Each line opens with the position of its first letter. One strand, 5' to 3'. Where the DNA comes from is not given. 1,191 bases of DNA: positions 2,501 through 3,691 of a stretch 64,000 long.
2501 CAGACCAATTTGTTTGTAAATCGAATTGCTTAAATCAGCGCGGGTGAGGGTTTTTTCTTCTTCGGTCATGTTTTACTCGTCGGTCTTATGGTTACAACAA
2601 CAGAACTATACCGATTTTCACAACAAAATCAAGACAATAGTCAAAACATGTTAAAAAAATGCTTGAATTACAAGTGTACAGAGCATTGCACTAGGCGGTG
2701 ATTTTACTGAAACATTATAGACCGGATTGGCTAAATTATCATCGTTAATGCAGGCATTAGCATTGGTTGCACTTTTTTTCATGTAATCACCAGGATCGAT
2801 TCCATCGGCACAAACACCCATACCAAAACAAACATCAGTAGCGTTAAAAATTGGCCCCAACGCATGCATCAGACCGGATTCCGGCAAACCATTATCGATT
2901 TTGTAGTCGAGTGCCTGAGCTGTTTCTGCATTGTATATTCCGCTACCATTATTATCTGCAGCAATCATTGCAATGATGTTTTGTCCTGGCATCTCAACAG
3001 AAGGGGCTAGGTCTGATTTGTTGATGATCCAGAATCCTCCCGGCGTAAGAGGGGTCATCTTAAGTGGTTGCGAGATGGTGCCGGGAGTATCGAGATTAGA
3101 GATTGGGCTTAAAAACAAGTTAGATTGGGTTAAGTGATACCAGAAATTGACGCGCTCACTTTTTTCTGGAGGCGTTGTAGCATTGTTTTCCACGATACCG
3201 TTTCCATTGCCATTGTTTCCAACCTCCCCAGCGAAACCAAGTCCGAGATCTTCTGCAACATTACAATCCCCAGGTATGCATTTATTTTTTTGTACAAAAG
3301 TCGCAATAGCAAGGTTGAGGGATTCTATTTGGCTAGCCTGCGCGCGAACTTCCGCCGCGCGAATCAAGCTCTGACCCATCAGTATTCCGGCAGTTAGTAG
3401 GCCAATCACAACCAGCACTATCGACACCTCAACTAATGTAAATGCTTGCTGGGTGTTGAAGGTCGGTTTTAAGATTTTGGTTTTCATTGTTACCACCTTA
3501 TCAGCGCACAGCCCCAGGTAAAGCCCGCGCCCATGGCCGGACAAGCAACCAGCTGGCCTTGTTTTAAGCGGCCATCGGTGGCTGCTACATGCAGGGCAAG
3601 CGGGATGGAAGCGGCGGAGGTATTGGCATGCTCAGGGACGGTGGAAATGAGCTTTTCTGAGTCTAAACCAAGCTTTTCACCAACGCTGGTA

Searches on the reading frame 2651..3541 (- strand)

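Call 71: search_protein_families(library=pfam, proteins=[window:2651-3541:-], max_evalue=0.01)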
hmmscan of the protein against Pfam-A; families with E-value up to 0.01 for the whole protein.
window:2651-3541:- (296 aa): 1 family
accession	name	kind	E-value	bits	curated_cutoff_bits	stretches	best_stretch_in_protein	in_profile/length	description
PF07963.17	N_methyl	-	2.3e-05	24.2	21.2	1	29-54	2-27/27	Prokaryotic N-terminal methylation motif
